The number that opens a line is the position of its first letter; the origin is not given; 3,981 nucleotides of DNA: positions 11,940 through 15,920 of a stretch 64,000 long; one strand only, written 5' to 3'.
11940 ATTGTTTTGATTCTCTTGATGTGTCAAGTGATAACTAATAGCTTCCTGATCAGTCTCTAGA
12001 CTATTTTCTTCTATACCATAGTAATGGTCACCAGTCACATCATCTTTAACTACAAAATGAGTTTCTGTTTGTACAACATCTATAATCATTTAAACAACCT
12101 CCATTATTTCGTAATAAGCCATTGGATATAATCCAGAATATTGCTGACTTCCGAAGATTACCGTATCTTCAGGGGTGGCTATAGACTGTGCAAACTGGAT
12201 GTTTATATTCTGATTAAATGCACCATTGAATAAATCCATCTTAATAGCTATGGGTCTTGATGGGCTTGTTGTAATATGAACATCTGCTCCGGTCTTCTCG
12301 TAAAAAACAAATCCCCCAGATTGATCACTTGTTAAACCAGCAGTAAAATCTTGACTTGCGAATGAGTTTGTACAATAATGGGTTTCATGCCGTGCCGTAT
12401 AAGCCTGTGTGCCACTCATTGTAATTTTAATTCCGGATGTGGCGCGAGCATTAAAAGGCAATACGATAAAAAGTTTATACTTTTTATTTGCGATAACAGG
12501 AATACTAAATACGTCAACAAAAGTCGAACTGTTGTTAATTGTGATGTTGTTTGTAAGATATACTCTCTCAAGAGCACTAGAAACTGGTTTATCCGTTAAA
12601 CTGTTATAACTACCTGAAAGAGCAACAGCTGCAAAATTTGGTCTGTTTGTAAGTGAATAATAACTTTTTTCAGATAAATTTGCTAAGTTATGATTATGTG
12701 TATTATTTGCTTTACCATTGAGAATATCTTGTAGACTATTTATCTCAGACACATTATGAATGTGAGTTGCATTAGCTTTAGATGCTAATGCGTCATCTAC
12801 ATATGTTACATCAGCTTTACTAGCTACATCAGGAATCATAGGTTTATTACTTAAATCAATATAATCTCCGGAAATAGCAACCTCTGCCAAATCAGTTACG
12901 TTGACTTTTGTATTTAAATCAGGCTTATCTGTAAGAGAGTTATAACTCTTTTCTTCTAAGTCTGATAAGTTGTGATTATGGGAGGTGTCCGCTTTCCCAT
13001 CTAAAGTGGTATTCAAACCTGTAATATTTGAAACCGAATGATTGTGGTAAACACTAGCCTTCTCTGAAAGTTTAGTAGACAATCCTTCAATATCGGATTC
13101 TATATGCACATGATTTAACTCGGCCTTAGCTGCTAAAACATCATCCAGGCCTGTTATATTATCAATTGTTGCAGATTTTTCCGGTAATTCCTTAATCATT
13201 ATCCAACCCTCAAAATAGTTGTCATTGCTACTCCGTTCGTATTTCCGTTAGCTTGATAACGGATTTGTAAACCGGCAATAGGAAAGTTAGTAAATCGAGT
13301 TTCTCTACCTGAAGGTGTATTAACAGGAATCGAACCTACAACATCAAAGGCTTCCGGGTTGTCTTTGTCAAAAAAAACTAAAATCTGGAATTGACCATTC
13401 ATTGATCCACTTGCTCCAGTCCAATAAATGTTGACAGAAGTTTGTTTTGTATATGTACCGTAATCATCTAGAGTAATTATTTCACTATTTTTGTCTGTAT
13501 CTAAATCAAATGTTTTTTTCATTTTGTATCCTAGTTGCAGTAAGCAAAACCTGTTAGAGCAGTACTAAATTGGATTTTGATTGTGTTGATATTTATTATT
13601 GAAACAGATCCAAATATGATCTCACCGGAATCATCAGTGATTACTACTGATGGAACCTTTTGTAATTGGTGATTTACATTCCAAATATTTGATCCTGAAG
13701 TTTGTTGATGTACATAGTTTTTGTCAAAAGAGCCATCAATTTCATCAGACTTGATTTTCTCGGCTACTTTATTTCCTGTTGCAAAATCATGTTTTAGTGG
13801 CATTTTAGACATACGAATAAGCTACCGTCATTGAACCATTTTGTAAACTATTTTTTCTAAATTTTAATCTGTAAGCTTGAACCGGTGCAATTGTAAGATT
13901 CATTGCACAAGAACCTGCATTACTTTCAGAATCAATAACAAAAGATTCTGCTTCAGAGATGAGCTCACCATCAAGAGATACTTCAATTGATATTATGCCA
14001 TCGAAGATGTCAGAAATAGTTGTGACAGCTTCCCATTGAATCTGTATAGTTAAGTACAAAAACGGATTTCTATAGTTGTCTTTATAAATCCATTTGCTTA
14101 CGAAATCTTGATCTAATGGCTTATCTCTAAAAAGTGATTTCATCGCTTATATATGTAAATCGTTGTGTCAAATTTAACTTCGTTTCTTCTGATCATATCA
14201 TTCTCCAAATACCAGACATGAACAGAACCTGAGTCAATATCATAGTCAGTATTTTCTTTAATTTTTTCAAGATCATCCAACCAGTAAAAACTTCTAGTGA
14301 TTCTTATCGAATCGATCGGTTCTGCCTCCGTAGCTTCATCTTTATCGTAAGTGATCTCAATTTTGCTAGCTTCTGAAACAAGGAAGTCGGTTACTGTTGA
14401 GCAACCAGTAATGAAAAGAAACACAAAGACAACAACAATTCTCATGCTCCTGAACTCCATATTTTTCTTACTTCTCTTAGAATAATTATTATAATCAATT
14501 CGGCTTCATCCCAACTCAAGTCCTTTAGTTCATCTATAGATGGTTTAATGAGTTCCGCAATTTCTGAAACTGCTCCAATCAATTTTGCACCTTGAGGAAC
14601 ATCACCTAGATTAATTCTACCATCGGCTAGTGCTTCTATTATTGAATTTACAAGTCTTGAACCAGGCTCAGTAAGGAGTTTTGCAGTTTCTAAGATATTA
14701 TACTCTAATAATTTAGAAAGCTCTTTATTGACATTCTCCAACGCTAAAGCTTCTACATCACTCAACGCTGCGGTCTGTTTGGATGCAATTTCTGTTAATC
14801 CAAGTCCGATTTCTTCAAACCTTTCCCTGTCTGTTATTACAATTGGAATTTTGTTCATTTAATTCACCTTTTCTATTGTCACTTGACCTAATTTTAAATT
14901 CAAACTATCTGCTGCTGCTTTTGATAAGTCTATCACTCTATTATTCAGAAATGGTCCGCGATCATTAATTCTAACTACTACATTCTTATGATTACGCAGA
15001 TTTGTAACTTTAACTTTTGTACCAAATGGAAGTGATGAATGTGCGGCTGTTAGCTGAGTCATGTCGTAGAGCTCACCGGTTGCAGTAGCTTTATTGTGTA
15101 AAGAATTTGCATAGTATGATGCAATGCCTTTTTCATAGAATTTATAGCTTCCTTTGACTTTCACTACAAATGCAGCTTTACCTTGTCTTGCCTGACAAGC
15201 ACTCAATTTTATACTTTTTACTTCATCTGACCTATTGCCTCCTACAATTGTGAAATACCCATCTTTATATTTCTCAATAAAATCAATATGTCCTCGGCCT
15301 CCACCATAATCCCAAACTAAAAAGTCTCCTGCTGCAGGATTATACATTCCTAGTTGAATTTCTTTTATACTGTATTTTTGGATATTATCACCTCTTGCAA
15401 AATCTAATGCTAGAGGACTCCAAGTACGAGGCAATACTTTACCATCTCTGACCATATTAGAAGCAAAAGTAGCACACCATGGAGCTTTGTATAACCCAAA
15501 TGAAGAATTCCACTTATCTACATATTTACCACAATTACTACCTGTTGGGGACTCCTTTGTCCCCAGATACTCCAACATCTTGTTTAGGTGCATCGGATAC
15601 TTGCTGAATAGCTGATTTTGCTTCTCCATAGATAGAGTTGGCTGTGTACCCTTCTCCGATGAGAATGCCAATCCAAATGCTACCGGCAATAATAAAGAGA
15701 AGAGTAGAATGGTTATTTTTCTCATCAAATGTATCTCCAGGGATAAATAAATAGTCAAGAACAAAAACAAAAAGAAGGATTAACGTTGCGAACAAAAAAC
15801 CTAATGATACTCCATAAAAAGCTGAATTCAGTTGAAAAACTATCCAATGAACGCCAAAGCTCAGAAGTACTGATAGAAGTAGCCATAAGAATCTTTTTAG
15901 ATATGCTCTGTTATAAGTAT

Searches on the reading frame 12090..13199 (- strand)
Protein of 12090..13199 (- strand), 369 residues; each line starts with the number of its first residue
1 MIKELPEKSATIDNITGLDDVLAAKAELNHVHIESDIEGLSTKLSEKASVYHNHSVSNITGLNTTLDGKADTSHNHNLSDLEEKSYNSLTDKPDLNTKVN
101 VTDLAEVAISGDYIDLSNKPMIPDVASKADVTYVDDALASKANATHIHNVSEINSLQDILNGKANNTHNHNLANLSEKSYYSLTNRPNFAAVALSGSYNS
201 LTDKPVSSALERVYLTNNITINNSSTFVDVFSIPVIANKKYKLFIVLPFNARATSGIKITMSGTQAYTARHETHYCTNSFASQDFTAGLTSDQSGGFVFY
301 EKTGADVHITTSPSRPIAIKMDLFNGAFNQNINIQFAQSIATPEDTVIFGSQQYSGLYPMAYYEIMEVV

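Call 21: search_protein_families(library=phrogs, proteins=[window:12090-13199:-], max_evalue=0.001)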
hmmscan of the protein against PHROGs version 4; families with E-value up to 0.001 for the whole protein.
window:12090-13199:- (369 aa): 11 families
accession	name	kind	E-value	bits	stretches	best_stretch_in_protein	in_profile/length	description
phrog_17509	-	unknown function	1.4e-16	61.8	2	84-167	105-189/281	-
phrog_10485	-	unknown function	2.1e-15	57.1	1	9-87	138-216/788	-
phrog_18185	-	tail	5.9e-11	43.5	0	9-53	303-347/399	tail fiber protein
phrog_14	-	tail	2.4e-08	34.5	0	43-104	182-242/366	minor tail protein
phrog_9574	-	tail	2.8e-07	30.3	0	69-167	343-423/773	tail protein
phrog_5231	-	unknown function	1.4e-06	28.1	1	8-222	246-415/618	-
phrog_8443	-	tail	4.8e-06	26.7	1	38-340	238-524/636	tail fiber protein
phrog_26941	-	tail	6.5e-06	26.1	0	33-71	250-288/603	tail protein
phrog_8139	-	unknown function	1.3e-05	25.7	0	29-81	28-80/453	-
phrog_6049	-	tail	2.8e-05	24.8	0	34-84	225-277/337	tail fiber protein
phrog_18412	-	head and packaging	0.0009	19.8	0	14-131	82-200/229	minor head protein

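Call 63: search_protein_families(library=pfam, proteins=[window:12090-13199:-], max_evalue=0.01)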
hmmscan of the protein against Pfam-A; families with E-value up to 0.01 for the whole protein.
window:12090-13199:- (369 aa): 1 family
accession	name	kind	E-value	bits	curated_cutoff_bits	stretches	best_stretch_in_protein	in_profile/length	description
PF12789.12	PTR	-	9.3e-20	70.9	27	3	11-60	10-59/60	Phage tail repeat like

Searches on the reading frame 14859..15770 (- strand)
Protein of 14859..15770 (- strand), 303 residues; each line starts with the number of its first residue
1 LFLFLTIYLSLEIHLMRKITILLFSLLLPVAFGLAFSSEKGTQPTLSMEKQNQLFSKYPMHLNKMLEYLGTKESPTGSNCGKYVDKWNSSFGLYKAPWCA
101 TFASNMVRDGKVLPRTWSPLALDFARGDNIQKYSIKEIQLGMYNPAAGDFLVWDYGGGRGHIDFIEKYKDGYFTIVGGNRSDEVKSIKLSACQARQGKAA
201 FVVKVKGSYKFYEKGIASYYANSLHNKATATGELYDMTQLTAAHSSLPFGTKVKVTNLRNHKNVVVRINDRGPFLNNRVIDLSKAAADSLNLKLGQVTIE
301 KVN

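Call 21: search_protein_families(library=phrogs, proteins=[window:14859-15770:-], max_evalue=0.001)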
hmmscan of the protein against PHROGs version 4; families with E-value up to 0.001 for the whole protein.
window:14859-15770:- (303 aa): 4 families
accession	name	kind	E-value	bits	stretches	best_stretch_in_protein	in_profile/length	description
phrog_7930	-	other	4.2e-28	98.9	1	185-292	260-369/896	lipoprotein precursor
phrog_28106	-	unknown function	6.4e-24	85.8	1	207-295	97-183/290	-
phrog_21357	-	lysis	8.6e-07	29.6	1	62-188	8-136/225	endolysin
phrog_1259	-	tail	1.9e-05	23.6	1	57-194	987-1123/1179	baseplate hub subunit and tail lysozyme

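Call 63: search_protein_families(library=pfam, proteins=[window:14859-15770:-], max_evalue=0.01)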
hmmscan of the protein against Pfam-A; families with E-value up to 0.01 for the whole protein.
window:14859-15770:- (303 aa): 2 families
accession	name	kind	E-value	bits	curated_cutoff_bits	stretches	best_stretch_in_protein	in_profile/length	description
PF03330.24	DPBB_1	-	1.9e-22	79.7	28.8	1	214-292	3-73/83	Lytic transglycolase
PF05257.22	CHAP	-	1.7e-09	38.4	26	1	96-179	6-81/81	CHAP domain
